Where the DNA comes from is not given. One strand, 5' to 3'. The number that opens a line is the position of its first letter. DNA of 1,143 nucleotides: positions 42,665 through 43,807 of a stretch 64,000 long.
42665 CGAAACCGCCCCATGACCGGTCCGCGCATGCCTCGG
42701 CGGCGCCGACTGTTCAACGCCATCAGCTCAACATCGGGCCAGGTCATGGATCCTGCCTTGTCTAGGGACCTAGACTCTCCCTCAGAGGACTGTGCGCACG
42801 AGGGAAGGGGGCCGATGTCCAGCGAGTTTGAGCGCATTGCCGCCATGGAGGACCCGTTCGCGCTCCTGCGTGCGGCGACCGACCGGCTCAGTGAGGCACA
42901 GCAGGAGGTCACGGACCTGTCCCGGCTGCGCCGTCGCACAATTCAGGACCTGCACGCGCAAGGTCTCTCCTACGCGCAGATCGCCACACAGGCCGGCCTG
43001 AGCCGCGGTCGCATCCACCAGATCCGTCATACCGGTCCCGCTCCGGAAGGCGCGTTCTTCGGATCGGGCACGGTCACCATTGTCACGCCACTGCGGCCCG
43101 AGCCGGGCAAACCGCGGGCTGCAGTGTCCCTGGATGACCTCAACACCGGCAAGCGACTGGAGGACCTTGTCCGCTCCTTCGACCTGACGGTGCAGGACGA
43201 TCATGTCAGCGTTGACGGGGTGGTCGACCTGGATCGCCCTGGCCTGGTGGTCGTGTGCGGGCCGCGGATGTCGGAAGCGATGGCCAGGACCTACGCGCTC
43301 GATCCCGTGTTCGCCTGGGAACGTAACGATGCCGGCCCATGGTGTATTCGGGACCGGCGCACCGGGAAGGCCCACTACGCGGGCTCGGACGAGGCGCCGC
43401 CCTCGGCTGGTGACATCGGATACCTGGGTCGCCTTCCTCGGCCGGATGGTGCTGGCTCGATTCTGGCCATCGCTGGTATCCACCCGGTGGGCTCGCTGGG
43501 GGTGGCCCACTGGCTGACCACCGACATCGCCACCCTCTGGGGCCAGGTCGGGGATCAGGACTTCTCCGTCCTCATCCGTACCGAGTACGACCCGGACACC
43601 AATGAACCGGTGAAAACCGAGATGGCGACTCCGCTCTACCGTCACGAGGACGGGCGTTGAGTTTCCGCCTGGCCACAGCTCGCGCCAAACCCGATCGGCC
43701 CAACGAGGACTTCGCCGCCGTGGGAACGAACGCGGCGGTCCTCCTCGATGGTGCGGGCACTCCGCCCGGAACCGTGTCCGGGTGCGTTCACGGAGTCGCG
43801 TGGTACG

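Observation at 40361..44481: Candidate undescribed sensor–effector cargo module on the AICE: AT-rich tandem SLATT-like membrane protein + XRE/DUF5753 + HATPase_c kinase + HTH protein + PP2C phosphatase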

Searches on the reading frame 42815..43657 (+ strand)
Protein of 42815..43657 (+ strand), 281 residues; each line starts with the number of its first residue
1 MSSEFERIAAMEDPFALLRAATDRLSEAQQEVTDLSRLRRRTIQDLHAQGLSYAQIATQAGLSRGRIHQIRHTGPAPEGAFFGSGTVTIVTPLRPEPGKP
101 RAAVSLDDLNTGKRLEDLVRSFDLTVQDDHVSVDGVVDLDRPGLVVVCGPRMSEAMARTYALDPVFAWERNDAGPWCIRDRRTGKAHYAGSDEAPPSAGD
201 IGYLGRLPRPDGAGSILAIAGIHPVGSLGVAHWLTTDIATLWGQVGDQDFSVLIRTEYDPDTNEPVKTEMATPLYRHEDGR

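Call 17: find_homologous_proteins(query=window:42815-43657:+, max_evalue=0.001)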
Query window:42815-43657:+ (281 aa): 531 proteins with E <= 0.001 among 5550 candidates; the best 120 are listed.
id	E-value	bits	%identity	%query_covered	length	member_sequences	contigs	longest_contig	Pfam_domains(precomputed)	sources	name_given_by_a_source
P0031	6.7e-162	556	88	99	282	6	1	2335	-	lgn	-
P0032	2.5e-160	550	86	99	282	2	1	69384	-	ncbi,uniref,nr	ncbi:sigma-70 family RNA polymerase sigma factor [Streptomonospora sp. S1-112]|uniref:Sigma-70 famil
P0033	1.5e-155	535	85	99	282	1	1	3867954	-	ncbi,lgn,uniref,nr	ncbi:hypothetical protein FHX37_3501 [Haloactinospora alba]|uniref:Sigma-70-like protein n=1 Tax=Hal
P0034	7.2e-152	523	82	100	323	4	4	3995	PF04545.23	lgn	-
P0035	9.7e-150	516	82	99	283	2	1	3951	-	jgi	jgi:hypothetical protein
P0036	4.2e-145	500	79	100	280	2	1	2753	PF04545.23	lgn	-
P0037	7.0e-142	490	79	99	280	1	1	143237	-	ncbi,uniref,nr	ncbi:sigma-70 family RNA polymerase sigma factor [Nocardiopsis ansamitocini]|uniref:RNA polymerase s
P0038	1.9e-140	485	77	98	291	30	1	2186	PF04545.23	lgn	-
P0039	1.3e-130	453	73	99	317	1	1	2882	PF04545.23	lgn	-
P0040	1.4e-127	443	72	99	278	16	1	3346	-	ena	-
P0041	3.4e-126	438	70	99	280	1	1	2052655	PF13384.13,PF04545.23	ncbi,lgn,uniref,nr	ncbi:sigma-70 family RNA polymerase sigma factor [Actinomadura flavalba]|uniref:sigma-70 family RNA 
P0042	4.4e-126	438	70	99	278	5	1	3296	-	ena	-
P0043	6.6e-126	437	70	100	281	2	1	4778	-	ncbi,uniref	ncbi:sigma-70 family RNA polymerase sigma factor [Actinomadura adrarensis]|uniref:Sigma-70 family RN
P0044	7.6e-126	437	70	99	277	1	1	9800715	PF04545.23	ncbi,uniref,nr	ncbi:hypothetical protein EDD29_8633 [Actinocorallia herbida]|uniref:Sigma-70-like protein n=1 Tax=A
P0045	1.6e-125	436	68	99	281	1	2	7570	PF13384.13,PF04545.23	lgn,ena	-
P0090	8.0e-117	408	65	99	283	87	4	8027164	PF04545.23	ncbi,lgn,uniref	ncbi:sigma-70 family RNA polymerase sigma factor [Streptomyces bacillaris]|uniref:sigma-70 family RN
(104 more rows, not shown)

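Call 19: find_related_loci(query=A1, collection=genome_contigs, flank=6000)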
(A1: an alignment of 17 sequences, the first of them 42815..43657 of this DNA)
Query A1 (281 aa) in genome_contigs; peptide patterns used: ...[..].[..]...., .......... (x = any residue, [..] = any of these).
600 stretches matched a pattern (row limit reached: there are more); 211 encode a relative of the query (tblastn E <= 1e-3); the best 80 are kept; 80 distinct loci.
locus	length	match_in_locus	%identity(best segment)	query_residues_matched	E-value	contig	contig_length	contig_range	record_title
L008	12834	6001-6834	70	1-279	1e-129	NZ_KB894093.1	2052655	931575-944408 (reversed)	Actinomadura flavalba DSM 45200 C229DRAFT_scaffold00001.1, whole genome shotgun sequence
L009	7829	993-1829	71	1-279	3e-129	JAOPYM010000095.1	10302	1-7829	MAG: Actinomycetes bacterium isolate RYN_227 scaffold_522837, whole genome shotgun sequence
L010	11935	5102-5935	69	1-279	5e-129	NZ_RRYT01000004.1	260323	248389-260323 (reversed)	Thermomonospora catenispora strain 3-22-3 Scaffold4, whole genome shotgun sequence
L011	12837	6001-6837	68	1-280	8e-129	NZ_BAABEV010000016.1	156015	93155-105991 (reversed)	Actinomadura verrucosospora strain JCM 3147 sequence016, whole genome shotgun sequence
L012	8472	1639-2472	68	1-279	2e-128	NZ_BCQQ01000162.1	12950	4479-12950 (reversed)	Actinomadura formosensis NBRC 14204, whole genome shotgun sequence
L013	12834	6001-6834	68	1-279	5e-128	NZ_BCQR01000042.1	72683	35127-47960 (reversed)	Actinomadura kijaniata NBRC 14229, whole genome shotgun sequence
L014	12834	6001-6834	68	1-279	4e-126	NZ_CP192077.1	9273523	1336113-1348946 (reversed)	Spirillospora sp. CA-142024 chromosome, complete genome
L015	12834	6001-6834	67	1-279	3e-126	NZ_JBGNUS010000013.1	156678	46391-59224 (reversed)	Actinomadura sp. GTD37 NODE_13_length_156678_cov_68.683036, whole genome shotgun sequence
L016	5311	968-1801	67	1-279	3e-126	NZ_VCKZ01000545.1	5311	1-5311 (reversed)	Actinomadura geliboluensis strain A8036 NODE_764_length_5311_cov_7.29861, whole genome shotgun sequence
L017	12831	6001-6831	67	3-280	5e-124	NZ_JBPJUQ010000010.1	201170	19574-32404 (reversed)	Streptosporangium sp. G11 G11_scaffold10, whole genome shotgun sequence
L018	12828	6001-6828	67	4-279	4e-124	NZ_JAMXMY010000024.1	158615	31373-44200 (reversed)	Actinoallomurus purpureus strain KCTC 19541 NODE_24_length_158615_cov_17.119025, whole genome shotgun sequence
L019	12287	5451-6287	66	1-279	1e-122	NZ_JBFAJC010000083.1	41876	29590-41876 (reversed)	Actinoallomurus sp. NPDC050550 NPDC050550_122_G12.ctg-0083, whole genome shotgun sequence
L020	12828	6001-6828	67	3-279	2e-122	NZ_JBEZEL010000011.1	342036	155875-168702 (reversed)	Streptosporangium sp. NPDC049078 NPDC049078_81_B1.ctg-0011, whole genome shotgun sequence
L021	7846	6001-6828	66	3-279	6e-122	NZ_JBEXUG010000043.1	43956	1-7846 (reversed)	Streptosporangium sp. NPDC006007 NPDC006007_9_F2.ctg-0043, whole genome shotgun sequence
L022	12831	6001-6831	65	1-278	6e-122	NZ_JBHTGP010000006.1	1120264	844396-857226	Actinomadura fibrosa strain JCM 9371 platanus_K_17_124_6, whole genome shotgun sequence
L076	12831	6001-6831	60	3-279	2e-114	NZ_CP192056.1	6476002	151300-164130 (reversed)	Sphaerimonospora sp. CA-214678 chromosome, complete genome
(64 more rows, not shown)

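Call 26: search_dna_similar(query=window:42815-43657:+, collection=plasmids, mode=protein, max_rows=20)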
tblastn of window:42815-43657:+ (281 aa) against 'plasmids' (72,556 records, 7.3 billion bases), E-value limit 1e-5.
Records with a match: 27; places in all: 27; records where one place covers at least 80% of the query: 27.
Best place of each record, by identity: <60% 27.
By first word of the organism name: Streptomyces 20; Micromonospora 2; Nocardia 1; Amycolatopsis 1; Streptosporangium 1; Saccharothrix 1; Nonomuraea 1.
By predicted mobility (MOB-suite, as given by PLSDB): non-mobilizable 19; mobilizable 8.
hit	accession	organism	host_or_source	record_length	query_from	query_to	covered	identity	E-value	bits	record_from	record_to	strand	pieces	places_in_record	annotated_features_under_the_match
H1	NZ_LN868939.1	Nocardia farcinica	not known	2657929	2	277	98%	40.9%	1e-51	188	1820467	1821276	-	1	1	none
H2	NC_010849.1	Streptomyces sp. 44030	-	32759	12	275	94%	36.5%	3e-46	172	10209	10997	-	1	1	hypothetical protein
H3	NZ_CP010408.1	Streptomyces vietnamensis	soil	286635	5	278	98%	34.5%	3e-43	164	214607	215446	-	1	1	sigma-70 family RNA polymerase sigma factor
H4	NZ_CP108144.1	Streptomyces sp. NBC_00178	-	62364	5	278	98%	33.8%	9e-44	166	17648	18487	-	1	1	sigma-70 family RNA polymerase sigma factor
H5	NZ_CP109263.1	Streptomyces anulatus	-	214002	5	278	98%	33.8%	1e-42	162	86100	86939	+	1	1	sigma-70 family RNA polymerase sigma factor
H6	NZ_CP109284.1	Streptomyces anulatus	-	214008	5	278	98%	33.8%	1e-42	162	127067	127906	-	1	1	sigma-70 family RNA polymerase sigma factor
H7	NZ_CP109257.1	Streptomyces anulatus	-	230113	5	278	98%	33.8%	1e-42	162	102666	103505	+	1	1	sigma-70 family RNA polymerase sigma factor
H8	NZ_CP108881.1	Micromonospora sp. NBC_00821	-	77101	8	276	96%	34.3%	2e-40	156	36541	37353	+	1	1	sigma factor-like helix-turn-helix DNA-binding protein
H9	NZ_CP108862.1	Streptomyces cyaneofuscatus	-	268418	5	278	98%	33.5%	2e-42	161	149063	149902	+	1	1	sigma-70 family RNA polymerase sigma factor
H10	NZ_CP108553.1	Streptomyces sp. NBC_01208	-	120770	5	278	98%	33.5%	2e-42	161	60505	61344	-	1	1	sigma-70 family RNA polymerase sigma factor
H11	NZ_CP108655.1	Streptomyces sp. NBC_01102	-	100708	5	278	98%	33.1%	6e-41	157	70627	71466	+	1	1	sigma-70 family RNA polymerase sigma factor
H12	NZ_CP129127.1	Streptomyces sp. P9-2B-2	whole organism,soil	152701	5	278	98%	33.1%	2e-40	156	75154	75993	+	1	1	sigma-70 family RNA polymerase sigma factor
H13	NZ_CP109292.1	Streptomyces uncialis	-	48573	7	278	97%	33.3%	1e-42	162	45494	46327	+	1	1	sigma-70 family RNA polymerase sigma factor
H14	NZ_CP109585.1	Streptomyces uncialis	-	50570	7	278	97%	33.3%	1e-42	162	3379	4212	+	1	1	sigma-70 family RNA polymerase sigma factor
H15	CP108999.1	Streptomyces sp. NBC_00708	-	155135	1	278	99%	32.4%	1e-40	156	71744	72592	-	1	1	sigma-70 family RNA polymerase sigma factor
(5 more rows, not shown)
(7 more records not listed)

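Call 27: predict_structure(alignment_id=A1)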
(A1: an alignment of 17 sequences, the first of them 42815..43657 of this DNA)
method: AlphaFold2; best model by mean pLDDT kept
length: 281 residues; sequences in the alignment: 17
mean_pLDDT: 70.1   pTM: 0.59
mean pLDDT of the five models: 70.1, 64.7, 60.1, 54.5, 52.2
residues with pLDDT >= 90: 17; 70-90: 136; 50-70: 97; < 50: 31
segments of 3 or more residues with pLDDT < 50: 64-84, 101-103
pLDDT, mean of each block of 10 residues (from residue 1): 79 90 83 76 79 70 45 32 55 56 52 68 63 63 70 79 88 77 83 65 85 81 60 62 66 83 77 79 44
secondary structure, 60 per line:
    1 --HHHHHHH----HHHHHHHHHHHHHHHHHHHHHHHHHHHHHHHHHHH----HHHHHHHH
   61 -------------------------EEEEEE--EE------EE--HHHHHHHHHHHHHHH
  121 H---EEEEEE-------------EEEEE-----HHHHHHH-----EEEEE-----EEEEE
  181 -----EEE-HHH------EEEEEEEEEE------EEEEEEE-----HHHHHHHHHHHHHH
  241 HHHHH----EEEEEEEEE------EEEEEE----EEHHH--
elements in order: H3-9 H14-48 H53-60 E86-91 H106-121 E125-130 E144-148 H154-160 E166-170 E176-180 E186-188 E199-208 E215-221 H227-245 E250-258 E265-270

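Call 29: get_annotated_region(hit=H2, flank=6000)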
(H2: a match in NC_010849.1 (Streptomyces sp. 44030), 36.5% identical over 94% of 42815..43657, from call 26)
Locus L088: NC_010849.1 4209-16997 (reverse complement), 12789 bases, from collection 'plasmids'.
description: Streptomyces sp. 44030 plasmid pRL1, complete sequence
organism: Streptomyces sp. 44030 (NCBI taxid 364102)
taxonomy: Bacteria; Actinomycetota; Actinomycetes; Kitasatosporales; Streptomycetaceae; Streptomyces; Streptomyces sp. 44030
host: -; source: -; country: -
typing (MOB-suite, as given by PLSDB): non-mobilizable; replicon rep_cluster_1554
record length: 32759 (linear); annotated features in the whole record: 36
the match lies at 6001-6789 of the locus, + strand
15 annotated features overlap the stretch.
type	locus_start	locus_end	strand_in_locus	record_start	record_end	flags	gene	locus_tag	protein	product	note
CDS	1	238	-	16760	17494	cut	-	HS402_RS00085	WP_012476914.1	NUDIX domain-containing protein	-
CDS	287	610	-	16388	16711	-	-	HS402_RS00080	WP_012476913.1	hypothetical protein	-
CDS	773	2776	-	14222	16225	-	-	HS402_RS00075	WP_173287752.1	hypothetical protein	-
CDS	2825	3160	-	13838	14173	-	-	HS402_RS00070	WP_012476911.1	hypothetical protein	-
CDS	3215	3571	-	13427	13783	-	-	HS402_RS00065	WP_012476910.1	hypothetical protein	-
CDS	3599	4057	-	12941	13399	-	-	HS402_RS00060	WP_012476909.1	hypothetical protein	-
CDS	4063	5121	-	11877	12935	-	-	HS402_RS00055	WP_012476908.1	hypothetical protein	-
CDS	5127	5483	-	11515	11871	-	-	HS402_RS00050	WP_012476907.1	WhiB family transcriptional regulator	-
CDS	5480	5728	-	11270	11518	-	-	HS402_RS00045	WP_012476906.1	hypothetical protein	-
CDS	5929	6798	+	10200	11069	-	-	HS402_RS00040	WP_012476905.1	hypothetical protein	-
CDS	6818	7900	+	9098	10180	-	-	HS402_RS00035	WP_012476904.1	protein phosphatase 2C domain-containing protein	-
CDS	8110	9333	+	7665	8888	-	-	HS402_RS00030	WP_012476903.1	hypothetical protein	-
CDS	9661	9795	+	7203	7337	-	-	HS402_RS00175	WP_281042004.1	hypothetical protein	-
CDS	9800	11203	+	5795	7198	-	-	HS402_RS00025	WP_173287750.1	pentapeptide repeat-containing protein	-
CDS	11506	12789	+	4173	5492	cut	-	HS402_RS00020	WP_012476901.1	ATP-binding protein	-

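Call 31: get_annotated_region(hit=H13, flank=6000)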
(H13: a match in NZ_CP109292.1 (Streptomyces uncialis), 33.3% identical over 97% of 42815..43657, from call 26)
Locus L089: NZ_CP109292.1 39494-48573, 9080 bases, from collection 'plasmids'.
description: Streptomyces uncialis strain NBC 01624 plasmid unnamed2, complete sequence
organism: Streptomyces uncialis (NCBI taxid 1048205)
taxonomy: Bacteria; Actinomycetota; Actinomycetes; Kitasatosporales; Streptomycetaceae; Streptomyces; Streptomyces uncialis
host: -; source: -; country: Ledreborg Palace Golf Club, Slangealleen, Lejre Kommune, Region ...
typing (MOB-suite, as given by PLSDB): non-mobilizable
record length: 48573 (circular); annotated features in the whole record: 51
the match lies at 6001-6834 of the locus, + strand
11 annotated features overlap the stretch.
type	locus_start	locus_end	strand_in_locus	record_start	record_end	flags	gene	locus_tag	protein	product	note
CDS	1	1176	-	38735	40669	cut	-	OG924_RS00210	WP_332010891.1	hypothetical protein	-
CDS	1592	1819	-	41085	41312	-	-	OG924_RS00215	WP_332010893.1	hypothetical protein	-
CDS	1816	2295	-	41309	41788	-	-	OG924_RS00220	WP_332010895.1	hypothetical protein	-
CDS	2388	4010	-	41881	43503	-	-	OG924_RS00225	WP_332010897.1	hypothetical protein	-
CDS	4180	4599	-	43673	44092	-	-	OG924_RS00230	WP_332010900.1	hypothetical protein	-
CDS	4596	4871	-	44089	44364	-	-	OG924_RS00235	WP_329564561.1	hypothetical protein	-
CDS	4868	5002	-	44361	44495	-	-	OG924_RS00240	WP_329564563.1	hypothetical protein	-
CDS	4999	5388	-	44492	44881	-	-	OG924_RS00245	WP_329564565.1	hypothetical protein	-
CDS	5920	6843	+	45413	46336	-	-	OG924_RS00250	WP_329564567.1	sigma-70 family RNA polymerase sigma factor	-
CDS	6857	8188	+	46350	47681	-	-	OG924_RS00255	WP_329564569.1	UTRA domain-containing protein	GO:0006355 - regulation of DNA-templated transcription [Evidence IEA]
CDS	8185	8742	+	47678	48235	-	-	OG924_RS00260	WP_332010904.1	ATP-binding protein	-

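Call 32: get_annotated_region(hit=H8, flank=6000)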
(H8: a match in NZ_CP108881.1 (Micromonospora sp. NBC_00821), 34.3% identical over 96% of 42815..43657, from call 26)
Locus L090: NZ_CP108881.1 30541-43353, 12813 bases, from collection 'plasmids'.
description: Micromonospora sp. NBC_00821 plasmid unnamed1, complete sequence
organism: Micromonospora sp. NBC_00821 (NCBI taxid 2975977)
taxonomy: Bacteria; Actinomycetota; Actinomycetes; Micromonosporales; Micromonosporaceae; Micromonospora; Micromonospora sp. NBC 00821
host: -; source: -; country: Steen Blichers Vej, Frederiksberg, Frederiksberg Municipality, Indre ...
typing (MOB-suite, as given by PLSDB): mobilizable; relaxase MOBP
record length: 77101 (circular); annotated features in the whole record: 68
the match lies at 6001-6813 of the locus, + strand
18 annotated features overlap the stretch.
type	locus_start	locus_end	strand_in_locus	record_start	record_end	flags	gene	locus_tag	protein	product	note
CDS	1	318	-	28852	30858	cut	-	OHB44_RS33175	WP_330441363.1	hypothetical protein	-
CDS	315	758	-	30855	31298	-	-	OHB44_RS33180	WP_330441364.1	hypothetical protein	-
CDS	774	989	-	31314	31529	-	-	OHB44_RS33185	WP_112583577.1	hypothetical protein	-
CDS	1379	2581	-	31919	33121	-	-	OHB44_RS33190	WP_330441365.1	hypothetical protein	-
CDS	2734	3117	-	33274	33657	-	-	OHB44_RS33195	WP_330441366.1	RRQRL motif-containing zinc-binding protein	-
CDS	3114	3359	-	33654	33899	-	-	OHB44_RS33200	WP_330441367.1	hypothetical protein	-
CDS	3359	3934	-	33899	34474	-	-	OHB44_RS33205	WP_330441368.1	hypothetical protein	-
CDS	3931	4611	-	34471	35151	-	-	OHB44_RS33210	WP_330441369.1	GGDEF domain-containing protein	-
CDS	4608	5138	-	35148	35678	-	-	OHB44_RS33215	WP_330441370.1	histone-like nucleoid-structuring protein Lsr2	-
CDS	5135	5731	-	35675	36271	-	-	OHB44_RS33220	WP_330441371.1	RNA polymerase sigma factor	GO:0006352 - DNA-templated transcription initiation [Evidence IEA]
CDS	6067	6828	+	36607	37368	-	-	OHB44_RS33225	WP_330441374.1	sigma factor-like helix-turn-helix DNA-binding protein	GO:0006352 - DNA-templated transcription initiation [Evidence IEA]; GO:0006355 - regulation of DNA-templated ...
CDS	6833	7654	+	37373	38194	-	-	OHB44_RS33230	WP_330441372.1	protein phosphatase 2C domain-containing protein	-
CDS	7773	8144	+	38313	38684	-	-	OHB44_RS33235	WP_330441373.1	hypothetical protein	-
CDS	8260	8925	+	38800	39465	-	-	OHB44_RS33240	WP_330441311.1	hypothetical protein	-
CDS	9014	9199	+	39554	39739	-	-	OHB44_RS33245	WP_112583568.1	hypothetical protein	-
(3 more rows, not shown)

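Call 39: find_encoding_contigs(protein=P0090, flank=10000, max_places=2)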
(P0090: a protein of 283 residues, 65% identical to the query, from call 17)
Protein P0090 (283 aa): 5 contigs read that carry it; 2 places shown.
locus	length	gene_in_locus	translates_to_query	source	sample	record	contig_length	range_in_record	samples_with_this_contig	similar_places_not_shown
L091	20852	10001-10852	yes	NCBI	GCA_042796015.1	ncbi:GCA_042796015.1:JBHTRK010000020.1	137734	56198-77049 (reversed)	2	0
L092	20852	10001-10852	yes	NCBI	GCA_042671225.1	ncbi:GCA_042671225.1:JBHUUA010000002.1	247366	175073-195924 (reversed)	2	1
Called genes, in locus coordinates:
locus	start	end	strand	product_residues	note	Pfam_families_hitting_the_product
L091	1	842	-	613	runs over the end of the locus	PF02129:Peptidase_S15, PF20434:BD-FAE, PF00326:Peptidase_S9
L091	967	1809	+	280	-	PF13489:Methyltransf_23 (weak), PF08241:Methyltransf_11, PF08242:Methyltransf_12, PF13649:Methyltransf_25, PF13847:Methyltransf_31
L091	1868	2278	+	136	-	PF07366:SnoaL (faint), PF12680:SnoaL_2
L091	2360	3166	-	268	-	PF00657:Lipase_GDSL (weak), PF13472:Lipase_GDSL_2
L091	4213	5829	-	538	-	-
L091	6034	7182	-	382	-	-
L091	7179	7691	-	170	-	PF14280:DUF4365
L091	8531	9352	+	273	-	PF01381:HTH_3, PF13443:HTH_26 (weak), PF13560:HTH_31, PF19054:DUF5753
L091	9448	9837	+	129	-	PF13581:HATPase_c_2, PF02518:HATPase_c (weak)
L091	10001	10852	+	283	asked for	PF04545:Sigma70_r4 (weak)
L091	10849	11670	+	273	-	PF13672:PP2C_2 (weak)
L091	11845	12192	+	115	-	-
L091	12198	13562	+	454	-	PF01580:FtsK_SpoIIIE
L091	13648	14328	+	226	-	PF10935:DUF2637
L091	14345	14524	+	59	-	PF05122:SpdB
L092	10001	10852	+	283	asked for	PF04545:Sigma70_r4 (weak)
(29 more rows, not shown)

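Call 40: find_encoding_contigs(protein=P0033, flank=10000, max_places=1)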
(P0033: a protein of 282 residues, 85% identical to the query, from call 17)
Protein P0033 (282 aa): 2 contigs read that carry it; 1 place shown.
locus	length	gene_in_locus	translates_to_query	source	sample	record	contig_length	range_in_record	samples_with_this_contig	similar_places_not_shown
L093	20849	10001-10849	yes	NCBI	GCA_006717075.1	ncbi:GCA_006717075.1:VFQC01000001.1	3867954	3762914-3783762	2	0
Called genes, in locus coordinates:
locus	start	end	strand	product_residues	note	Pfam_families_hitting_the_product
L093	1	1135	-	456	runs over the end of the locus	PF07690:MFS_1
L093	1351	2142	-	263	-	PF08220:HTH_DeoR, PF08279:HTH_11 (weak), PF25212:HVO_A0114 (faint), PF00455:DeoRC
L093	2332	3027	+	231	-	PF00702:Hydrolase, PF12710:HAD (weak), PF13419:HAD_2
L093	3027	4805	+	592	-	PF02733:Dak1, PF02734:Dak2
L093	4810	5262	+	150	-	PF02502:LacAB_rpiB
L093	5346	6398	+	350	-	PF00389:2-Hacid_dh, PF02826:2-Hacid_dh_C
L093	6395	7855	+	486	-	PF00370:FGGY_N, PF02782:FGGY_C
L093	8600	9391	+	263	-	PF13560:HTH_31, PF01381:HTH_3 (weak), PF19054:DUF5753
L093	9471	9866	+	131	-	PF13581:HATPase_c_2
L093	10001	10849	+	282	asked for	-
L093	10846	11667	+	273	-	PF13672:PP2C_2 (faint)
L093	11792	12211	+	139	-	-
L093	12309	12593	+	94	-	-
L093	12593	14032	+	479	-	PF01580:FtsK_SpoIIIE (weak)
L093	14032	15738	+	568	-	PF20199:RepSA, PF14214:Helitron_like_N (faint), PF23343:REP_ORF2-G2P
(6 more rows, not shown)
